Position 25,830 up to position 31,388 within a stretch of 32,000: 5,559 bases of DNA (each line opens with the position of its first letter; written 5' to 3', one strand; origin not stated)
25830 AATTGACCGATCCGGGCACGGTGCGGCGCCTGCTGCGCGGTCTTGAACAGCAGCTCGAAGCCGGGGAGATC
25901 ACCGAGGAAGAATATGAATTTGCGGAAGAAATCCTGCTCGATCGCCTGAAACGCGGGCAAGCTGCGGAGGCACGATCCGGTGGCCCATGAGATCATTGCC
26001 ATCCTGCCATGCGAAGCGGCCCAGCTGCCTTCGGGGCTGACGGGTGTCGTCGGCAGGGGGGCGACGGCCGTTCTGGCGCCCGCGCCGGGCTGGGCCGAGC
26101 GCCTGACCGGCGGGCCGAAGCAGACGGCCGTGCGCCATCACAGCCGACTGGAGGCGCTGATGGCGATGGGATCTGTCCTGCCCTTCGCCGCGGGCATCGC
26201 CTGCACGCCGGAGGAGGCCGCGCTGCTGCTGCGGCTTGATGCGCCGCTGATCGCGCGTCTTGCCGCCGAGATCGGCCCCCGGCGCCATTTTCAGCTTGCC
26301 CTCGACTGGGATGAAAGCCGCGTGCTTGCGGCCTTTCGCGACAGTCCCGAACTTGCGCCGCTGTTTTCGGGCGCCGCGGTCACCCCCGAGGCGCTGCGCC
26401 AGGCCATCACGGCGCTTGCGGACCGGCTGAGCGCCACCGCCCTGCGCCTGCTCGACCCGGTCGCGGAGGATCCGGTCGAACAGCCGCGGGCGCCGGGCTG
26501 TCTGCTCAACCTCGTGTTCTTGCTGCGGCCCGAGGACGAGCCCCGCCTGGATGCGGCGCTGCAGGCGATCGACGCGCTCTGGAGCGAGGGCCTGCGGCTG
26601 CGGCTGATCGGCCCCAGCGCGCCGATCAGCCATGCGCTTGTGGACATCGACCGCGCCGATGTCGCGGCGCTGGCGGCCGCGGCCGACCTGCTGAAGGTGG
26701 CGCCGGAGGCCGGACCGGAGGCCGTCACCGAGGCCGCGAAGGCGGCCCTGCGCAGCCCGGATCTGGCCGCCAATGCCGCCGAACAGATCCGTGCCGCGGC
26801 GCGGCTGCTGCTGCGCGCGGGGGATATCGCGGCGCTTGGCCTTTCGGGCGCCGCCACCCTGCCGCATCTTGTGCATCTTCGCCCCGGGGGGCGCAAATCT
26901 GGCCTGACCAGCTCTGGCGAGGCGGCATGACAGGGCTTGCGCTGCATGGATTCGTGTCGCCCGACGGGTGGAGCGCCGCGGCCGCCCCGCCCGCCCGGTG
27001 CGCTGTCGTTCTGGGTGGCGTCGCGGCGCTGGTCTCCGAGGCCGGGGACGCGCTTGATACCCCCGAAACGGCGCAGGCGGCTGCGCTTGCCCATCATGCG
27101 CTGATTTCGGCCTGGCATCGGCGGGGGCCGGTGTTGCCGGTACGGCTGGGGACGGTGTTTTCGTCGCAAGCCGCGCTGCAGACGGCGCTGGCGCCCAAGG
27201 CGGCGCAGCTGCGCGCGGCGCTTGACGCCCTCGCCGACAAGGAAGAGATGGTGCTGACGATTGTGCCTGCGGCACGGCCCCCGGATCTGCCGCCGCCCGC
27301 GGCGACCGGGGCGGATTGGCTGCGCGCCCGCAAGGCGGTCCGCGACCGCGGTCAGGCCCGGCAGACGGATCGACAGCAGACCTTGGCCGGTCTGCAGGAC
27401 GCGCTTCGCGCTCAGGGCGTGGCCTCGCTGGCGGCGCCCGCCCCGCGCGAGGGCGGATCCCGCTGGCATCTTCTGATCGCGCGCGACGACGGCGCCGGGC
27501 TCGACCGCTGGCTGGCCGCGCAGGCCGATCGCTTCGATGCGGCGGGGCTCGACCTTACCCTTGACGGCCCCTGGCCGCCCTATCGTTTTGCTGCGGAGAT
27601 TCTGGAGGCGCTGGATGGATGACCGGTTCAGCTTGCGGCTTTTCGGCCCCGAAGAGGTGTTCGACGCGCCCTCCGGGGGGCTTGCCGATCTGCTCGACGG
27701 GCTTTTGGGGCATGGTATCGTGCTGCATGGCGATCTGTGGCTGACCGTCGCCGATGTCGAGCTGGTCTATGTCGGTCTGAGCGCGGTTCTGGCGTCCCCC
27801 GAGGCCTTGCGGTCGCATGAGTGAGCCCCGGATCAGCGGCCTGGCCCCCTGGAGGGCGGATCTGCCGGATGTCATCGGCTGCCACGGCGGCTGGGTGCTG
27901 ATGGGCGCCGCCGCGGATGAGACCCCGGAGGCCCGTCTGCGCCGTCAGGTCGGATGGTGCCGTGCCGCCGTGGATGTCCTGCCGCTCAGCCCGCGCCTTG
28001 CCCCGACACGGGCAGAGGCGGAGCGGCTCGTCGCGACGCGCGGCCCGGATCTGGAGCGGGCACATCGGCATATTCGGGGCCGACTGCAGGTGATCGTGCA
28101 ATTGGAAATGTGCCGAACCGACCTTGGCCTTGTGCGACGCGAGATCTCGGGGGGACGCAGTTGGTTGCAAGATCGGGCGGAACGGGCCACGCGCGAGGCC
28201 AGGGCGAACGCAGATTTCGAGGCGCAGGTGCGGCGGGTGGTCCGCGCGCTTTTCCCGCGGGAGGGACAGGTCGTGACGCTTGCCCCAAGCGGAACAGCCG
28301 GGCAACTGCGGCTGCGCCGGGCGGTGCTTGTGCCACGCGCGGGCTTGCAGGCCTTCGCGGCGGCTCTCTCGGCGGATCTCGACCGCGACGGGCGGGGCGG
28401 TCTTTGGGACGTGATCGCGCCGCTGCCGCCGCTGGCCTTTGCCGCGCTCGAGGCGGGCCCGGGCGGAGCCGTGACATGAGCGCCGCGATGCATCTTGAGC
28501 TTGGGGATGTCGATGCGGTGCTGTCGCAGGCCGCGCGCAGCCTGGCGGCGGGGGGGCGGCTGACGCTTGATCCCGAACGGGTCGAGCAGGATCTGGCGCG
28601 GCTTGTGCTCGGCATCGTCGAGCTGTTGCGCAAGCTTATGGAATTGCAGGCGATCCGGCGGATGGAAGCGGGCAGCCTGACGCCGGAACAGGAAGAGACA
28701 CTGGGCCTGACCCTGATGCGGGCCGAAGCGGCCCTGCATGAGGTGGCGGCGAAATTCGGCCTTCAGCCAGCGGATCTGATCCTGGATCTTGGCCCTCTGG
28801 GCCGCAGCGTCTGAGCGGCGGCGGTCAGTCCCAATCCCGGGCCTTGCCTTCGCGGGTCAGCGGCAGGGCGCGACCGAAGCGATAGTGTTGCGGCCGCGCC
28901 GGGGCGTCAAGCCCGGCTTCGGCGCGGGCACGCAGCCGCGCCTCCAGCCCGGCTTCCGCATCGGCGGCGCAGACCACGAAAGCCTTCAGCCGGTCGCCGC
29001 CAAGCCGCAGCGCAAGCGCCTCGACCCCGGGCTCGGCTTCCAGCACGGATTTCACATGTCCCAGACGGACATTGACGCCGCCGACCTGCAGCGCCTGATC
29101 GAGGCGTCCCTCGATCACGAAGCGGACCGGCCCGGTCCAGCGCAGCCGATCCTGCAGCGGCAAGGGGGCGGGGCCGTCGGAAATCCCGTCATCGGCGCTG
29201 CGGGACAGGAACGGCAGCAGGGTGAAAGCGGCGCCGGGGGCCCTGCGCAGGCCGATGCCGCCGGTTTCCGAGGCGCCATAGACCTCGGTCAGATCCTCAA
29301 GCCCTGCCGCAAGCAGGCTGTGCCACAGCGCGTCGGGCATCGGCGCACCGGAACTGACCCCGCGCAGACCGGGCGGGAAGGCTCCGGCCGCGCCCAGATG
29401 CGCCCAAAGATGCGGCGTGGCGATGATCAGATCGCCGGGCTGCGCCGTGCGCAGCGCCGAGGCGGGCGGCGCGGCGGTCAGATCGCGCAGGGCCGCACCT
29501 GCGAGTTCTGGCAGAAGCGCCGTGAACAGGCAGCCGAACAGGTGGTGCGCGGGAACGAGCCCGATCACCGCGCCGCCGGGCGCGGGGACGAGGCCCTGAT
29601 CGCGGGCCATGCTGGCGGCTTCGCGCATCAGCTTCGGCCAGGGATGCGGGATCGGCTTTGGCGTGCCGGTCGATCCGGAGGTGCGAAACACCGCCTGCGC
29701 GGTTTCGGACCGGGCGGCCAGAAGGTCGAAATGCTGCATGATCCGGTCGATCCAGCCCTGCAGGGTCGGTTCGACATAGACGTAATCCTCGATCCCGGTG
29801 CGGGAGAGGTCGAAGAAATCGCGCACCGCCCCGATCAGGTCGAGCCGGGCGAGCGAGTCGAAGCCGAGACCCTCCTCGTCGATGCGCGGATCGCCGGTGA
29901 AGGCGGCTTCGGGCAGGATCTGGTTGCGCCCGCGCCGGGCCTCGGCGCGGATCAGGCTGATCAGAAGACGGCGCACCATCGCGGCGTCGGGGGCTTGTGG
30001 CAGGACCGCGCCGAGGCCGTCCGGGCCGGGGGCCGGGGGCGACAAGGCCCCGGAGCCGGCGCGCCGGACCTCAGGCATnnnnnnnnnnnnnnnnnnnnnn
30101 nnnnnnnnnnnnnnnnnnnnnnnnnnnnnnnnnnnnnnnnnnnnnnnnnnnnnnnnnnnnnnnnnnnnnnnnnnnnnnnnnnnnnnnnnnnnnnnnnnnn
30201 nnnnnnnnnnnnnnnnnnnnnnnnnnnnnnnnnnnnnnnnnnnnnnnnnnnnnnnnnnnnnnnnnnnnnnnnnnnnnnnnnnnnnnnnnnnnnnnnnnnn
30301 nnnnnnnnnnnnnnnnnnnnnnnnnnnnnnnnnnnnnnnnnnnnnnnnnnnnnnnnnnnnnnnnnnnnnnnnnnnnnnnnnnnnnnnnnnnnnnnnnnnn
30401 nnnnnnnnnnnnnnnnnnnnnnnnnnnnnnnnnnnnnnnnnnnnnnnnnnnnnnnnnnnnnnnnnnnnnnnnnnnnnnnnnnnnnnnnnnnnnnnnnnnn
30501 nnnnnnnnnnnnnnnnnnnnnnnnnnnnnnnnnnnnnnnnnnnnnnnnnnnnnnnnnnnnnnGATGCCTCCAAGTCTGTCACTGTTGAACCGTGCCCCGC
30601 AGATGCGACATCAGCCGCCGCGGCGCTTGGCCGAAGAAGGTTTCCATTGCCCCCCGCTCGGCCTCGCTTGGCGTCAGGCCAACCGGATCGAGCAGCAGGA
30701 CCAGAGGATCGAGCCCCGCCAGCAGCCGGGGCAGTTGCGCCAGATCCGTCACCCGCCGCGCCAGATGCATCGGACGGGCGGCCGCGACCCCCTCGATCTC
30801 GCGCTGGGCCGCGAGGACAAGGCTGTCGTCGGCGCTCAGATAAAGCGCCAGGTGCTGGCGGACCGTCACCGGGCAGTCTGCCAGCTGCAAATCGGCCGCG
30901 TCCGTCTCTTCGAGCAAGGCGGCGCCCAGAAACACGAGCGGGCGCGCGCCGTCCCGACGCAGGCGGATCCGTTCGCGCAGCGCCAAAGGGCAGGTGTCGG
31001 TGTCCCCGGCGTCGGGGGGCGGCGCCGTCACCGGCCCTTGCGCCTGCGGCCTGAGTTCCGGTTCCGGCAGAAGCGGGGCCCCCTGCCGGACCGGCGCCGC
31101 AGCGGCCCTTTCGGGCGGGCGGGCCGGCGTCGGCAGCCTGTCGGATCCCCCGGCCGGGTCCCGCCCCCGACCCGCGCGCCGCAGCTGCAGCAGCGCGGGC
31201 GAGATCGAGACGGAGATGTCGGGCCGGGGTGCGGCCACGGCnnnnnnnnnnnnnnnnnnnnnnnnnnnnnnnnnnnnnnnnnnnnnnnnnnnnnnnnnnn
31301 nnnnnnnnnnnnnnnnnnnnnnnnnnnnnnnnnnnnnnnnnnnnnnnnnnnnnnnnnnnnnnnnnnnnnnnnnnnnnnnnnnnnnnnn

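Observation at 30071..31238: Pair of paralogous unknown proteins wedged between pyp and pcl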

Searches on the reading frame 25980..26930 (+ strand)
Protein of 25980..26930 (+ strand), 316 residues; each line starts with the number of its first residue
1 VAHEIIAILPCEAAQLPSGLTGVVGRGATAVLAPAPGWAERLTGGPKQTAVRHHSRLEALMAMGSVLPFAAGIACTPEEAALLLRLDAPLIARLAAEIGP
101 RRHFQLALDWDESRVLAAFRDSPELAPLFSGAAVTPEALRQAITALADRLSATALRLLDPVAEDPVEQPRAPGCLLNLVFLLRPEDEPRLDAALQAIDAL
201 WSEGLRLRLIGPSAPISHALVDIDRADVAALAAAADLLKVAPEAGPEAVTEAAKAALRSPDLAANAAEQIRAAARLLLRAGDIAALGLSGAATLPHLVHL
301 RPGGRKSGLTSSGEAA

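Call 45: search_protein_families(library=pfam, proteins=[window:25980-26930:+], max_evalue=0.001)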
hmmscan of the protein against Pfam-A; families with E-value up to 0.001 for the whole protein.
window:25980-26930:+ (316 aa): 1 family
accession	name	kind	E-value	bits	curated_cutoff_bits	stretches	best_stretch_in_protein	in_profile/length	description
PF06386.16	GvpL_GvpF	-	6.6e-15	56.2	23.6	1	43-216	55-241/245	Gas vesicle synthesis protein GvpL/GvpF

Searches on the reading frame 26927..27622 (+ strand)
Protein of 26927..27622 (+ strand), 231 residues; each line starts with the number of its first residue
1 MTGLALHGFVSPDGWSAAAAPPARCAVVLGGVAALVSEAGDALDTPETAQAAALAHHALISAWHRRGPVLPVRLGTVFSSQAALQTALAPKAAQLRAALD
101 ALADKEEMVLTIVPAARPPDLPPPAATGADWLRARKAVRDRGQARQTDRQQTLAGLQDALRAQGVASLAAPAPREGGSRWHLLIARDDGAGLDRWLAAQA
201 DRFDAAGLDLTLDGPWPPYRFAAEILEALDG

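Call 45: search_protein_families(library=pfam, proteins=[window:26927-27622:+], max_evalue=0.001)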
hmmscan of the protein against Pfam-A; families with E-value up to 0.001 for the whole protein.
window:26927-27622:+ (231 aa): 1 family
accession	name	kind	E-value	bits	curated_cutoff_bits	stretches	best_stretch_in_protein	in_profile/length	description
PF06386.16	GvpL_GvpF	-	9.5e-32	111.4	23.6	1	26-222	29-244/245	Gas vesicle synthesis protein GvpL/GvpF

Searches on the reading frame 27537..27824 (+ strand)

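Call 45: search_protein_families(library=pfam, proteins=[window:27537-27824:+], max_evalue=0.001)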
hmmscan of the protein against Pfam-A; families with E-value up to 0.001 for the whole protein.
window:27537-27824:+ (95 aa): 1 family
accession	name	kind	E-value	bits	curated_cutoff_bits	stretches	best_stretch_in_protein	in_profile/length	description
PF00741.23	Gas_vesicle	-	1.1e-13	51.5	25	1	49-86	2-39/39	Gas vesicle protein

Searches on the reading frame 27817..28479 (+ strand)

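Call 45: search_protein_families(library=pfam, proteins=[window:27817-28479:+], max_evalue=0.001)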
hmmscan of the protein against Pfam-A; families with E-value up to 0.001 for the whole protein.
window:27817-28479:+ (220 aa): 1 family
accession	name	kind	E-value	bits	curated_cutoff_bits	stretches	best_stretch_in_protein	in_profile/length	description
PF06386.16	GvpL_GvpF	-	5.7e-05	23.7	23.6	1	51-209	72-244/245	Gas vesicle synthesis protein GvpL/GvpF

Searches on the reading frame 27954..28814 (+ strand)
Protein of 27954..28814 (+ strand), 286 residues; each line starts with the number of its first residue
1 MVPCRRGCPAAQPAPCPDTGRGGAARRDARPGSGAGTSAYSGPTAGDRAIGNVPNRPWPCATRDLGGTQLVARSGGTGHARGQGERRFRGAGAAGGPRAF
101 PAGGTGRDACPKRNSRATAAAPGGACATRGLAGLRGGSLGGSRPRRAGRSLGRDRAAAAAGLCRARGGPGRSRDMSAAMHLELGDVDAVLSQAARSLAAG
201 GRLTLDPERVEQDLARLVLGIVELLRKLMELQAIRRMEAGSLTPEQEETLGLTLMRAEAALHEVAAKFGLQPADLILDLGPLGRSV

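Call 45: search_protein_families(library=pfam, proteins=[window:27954-28814:+], max_evalue=0.001)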
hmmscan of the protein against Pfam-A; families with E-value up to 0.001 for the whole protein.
window:27954-28814:+ (286 aa): 1 family
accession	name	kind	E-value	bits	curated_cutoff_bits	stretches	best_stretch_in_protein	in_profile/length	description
PF05121.17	GvpK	-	3.3e-31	107.7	25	1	202-284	1-83/85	Gas vesicle protein K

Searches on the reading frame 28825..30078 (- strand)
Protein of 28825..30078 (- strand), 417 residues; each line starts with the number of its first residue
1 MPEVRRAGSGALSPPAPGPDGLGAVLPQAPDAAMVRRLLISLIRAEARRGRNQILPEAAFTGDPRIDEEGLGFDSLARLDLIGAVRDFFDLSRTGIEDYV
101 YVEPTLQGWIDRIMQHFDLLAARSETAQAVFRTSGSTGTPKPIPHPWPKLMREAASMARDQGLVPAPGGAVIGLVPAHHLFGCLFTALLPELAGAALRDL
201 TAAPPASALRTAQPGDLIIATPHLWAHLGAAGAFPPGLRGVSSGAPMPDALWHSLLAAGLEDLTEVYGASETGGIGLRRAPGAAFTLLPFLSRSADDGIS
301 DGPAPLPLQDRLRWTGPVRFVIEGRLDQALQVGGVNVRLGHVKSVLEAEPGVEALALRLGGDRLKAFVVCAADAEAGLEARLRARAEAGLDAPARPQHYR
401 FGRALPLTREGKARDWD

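Call 3: search_protein_families(library=pfam, proteins=[window:28825-30078:-], max_evalue=1)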
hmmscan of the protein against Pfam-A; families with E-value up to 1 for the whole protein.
window:28825-30078:- (417 aa): 3 families
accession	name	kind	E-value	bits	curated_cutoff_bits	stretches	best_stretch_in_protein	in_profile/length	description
PF00501.34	AMP-binding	-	2.4e-14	53.4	29.9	1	130-277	167-329/384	AMP-binding enzyme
PF13193.12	AMP-binding_C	-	1.6e-06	29.4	24.5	1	358-412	23-76/76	AMP-binding enzyme C-terminal domain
PF06890.18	Phage_Mu_Gp45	-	0.15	12.5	24.1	1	348-374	41-67/68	Bacteriophage Mu Gp45, N-terminal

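Call 22: search_protein_families(library=ncbifam, proteins=[window:28825-30078:-], max_evalue=1)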
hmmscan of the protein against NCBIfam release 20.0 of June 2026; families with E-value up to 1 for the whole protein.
window:28825-30078:- (417 aa): 35 families (the best 25 are shown)
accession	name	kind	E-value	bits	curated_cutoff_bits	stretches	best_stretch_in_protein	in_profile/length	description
TIGR02372.1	4_coum_CoA_lig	equivalog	9.1e-191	633.6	334.7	1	28-414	1-386/386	4-coumarate--CoA ligase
NF004837.0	PRK06187.1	subfamily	1.6e-11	43.2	476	2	106-276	151-327/531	long-chain-fatty-acid--CoA ligase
NF006167.0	PRK08308.1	equivalog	6.6e-09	35.1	513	1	124-278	100-254/414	acyl-CoA synthetase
TIGR01733.1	AA-adenyl-dom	subfamily_domain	5.4e-08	32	317.4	2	125-272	120-273/409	amino acid adenylation domain-containing protein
NF005877.1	PRK07824.1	equivalog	1.8e-07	30.6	345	1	321-413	257-353/362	o-succinylbenzoate--CoA ligase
NF001208.0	PRK00174.1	subfamily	2.4e-06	26.2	657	1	320-412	511-610/649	acetate--CoA ligase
NF038078.1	NRPS_MxcG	equivalog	3e-06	24.8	2300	1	309-412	844-950/1442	myxochelin non-ribosomal peptide synthetase MxcG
TIGR02188.1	Ac_CoA_lig_AcsA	equivalog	5.2e-06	25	724.95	1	320-412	495-595/629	acetate--CoA ligase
NF004814.0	PRK06164.1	equivalog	3.6e-05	22.5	677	1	122-197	178-250/540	acyl-CoA synthetase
NF006754.0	PRK09274.1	equivalog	8.3e-05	20.9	478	1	114-272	164-328/555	fatty acid CoA ligase family protein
NF005714.0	PRK07529.1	subfamily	0.00011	20.7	632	1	123-196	216-287/640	acyl-CoA synthetase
NF005858.0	PRK07787.1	subfamily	0.00012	20.7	575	1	124-272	128-279/471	acyl-CoA synthetase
NF006181.0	PRK08314.1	subfamily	0.00012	20.5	705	1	122-186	201-263/563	long-chain-fatty-acid--CoA ligase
NF003313.0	PRK04319.1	equivalog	0.00024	19.5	729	1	323-412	455-551/574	acetate--CoA ligase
NF004511.1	PRK05852.1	equivalog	0.00071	18.3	650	1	320-411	398-493/505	FadD7 family fatty acid--CoA ligase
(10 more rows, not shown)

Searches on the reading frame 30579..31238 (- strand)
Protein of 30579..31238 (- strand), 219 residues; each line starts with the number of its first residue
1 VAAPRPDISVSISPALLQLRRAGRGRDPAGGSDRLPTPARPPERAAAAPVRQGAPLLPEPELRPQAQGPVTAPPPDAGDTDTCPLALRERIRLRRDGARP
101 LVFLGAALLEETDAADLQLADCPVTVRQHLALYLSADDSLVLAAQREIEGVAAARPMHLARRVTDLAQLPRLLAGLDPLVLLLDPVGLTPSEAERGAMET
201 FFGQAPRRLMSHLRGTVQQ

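Call 3: search_protein_families(library=pfam, proteins=[window:30579-31238:-], max_evalue=1)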
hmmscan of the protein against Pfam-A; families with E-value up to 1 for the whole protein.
window:30579-31238:- (219 aa): 0 families

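Call 8: find_homologous_proteins(query=window:30579-31238:-)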
Query window:30579-31238:- (219 aa): 4 proteins with E <= 0.001 among 8000 candidates.
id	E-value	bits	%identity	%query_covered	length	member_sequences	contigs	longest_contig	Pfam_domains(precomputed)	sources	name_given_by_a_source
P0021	3.7e-111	388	88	100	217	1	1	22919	-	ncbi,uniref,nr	ncbi:hypothetical protein FBT96_14255 [Rhodobacter capsulatus]|uniref:Uncharacterized protein n=1 Ta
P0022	1.1e-93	331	90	83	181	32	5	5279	-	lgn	-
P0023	4.0e-92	326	88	83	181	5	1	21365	-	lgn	-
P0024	9.0e-91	321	89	83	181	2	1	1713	-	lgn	-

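Call 22: search_protein_families(library=ncbifam, proteins=[window:30579-31238:-], max_evalue=1)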
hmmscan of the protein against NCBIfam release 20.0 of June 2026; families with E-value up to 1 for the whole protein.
window:30579-31238:- (219 aa): 0 families

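Call 47: find_homologous_proteins(query=A4, max_evalue=10)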
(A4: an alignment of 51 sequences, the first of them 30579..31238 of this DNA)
Query A4 (51 sequences) (219 aa, profile of the alignment): 8 proteins with E <= 10 among 8000 candidates.
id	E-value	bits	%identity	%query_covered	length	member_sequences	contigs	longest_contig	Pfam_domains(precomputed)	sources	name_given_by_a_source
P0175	2.7e-30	124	26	47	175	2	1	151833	-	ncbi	ncbi:MAG: hypothetical protein AAF871_03935 [Pseudomonadota bacterium]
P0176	5.4e-30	123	32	22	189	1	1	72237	-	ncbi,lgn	ncbi:MAG: hypothetical protein AAGA06_00195 [Pseudomonadota bacterium]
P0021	3.5e-29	120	88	100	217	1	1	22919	-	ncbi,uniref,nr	ncbi:hypothetical protein FBT96_14255 [Rhodobacter capsulatus]|uniref:Uncharacterized protein n=1 Ta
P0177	1.4e-25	108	42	26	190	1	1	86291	-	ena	-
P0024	7.3e-24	103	89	83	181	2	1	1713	-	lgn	-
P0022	1.4e-23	102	90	83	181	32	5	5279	-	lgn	-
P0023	6.6e-23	100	88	83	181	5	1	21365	-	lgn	-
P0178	4.2e-21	94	34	15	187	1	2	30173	-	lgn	-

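Call 70: search_solved_structures(query=A2, max_evalue=10)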
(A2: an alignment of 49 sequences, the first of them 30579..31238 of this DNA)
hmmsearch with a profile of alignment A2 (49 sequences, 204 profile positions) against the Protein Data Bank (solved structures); distinct sequences matched with E-value up to 10: 1.
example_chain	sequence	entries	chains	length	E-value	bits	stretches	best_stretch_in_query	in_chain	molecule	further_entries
8a22_Bj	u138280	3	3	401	1.6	11.7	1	102-183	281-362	uS10m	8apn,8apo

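Call 77: predict_structure(alignment_id=A8)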
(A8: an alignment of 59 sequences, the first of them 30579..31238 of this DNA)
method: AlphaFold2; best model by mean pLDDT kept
length: 219 residues; sequences in the alignment: 59
mean_pLDDT: 75.0   pTM: 0.62
mean pLDDT of the five models: 75.0, 74.0, 73.8, 73.4, 73.2
residues with pLDDT >= 90: 73; 70-90: 54; 50-70: 68; < 50: 24
segments of 3 or more residues with pLDDT < 50: 1-3, 30-35, 38-40, 45-48, 51-53, 65-67
pLDDT, mean of each block of 10 residues (from residue 1): 53 62 56 47 50 53 53 59 68 96 95 90 91 94 93 87 93 81 72 88 88 83
secondary structure, 60 per line:
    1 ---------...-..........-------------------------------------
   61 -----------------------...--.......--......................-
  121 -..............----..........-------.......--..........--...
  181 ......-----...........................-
elements in order: E10-12 H14-23 E89-95 E98-119 E122-135 E140-149 E157-163 H166-175 H178-186 H192-218

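Call 81: fold_search(model_id=the predicted structure, library=pdb)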
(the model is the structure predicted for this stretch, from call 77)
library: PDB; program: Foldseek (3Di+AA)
matches with E <= 10: 442; with E <= 0.001: 0
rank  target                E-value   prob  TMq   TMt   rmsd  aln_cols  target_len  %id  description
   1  6yfi_B                5.2e-01  0.21  0.22  0.31  13.8       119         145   13  Bacteriophage EMS014 coat protein (released 2020-09-02)
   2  6b7l                  5.8e-01  0.20  0.20  0.15  11.6        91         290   13  Aeromonas veronii immune modulator A (released 2018-10-03)
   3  8v4x_F                5.8e-01  0.05  0.11  0.08  16.4       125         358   10  Structure of MALT1 in complex with an allosteric inhibitor (released 2024-05-01)
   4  8tm0_C                6.8e-01  0.11  0.14  0.18  12.9        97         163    9  Preclinical Characterization of Pan-NKG2D Ligand-Binding NKG2D Receptor Decoys (released 2024-04-17)
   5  8tlz_A                7.2e-01  0.10  0.14  0.18  13.1        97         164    9  Preclinical Characterization of Pan-NKG2D Ligand-Binding NKG2D Receptor Decoys (released 2024-04-17)
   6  7fi6_C                7.6e-01  0.10  0.14  0.12  12.8        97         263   12  Crystal structure of human MICA mutants in complex with natural killer cell receptor NKG2D (released 2022-08-31)
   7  6m81_C                8.6e-01  0.16  0.18  0.17   8.5        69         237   13  Crystal structure of TylM1 Y14F bound to SAH and dTDP-phenol (released 2019-03-13)
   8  6yfi_A                1.0e+00  0.13  0.20  0.27  13.2       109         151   15  Bacteriophage EMS014 coat protein (released 2020-09-02)
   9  4oqd_A                1.1e+00  0.14  0.18  0.17   8.5        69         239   13  Crystal structure of the tylM1 N,N-dimethyltransferase in complex with SAH and TDP-Qui3NMe2 (released 2014-02-26)
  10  8s9i_A                1.3e+00  0.04  0.12  0.08  15.9       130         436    9  Crystal structure of the gp32 C-terminal peptide/Dda/dT8 (released 2023-06-28)
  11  7ds6_A                1.4e+00  0.06  0.17  0.14  16.9       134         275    5  Crystal structure of actin capping protein in complex with twinflin-1/CD2AP CPI chimera peptide (TWN-CDC) (released 2021-03-03)
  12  8ass_D                1.5e+00  0.06  0.14  0.21  11.2        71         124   13  The Crystal structure of F46Y mutant of the agroavidin-biotin complex (released 2023-04-12)
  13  3lk3_B                1.5e+00  0.06  0.18  0.17  13.9       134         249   11  Crystal structure of CapZ bound to the CPI and CSI uncapping motifs from CARMIL (released 2010-04-07)
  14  4akr_D                1.6e+00  0.10  0.22  0.20  14.9       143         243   10  Crystal Structure of the cytoplasmic actin capping protein Cap32_34 from Dictyostelium discoideum (released 2012-07-04)
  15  3u0k_A                1.6e+00  0.04  0.13  0.13  14.1       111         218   18  Crystal Structure of the genetically encoded calcium indicator RCaMP (released 2012-10-03)
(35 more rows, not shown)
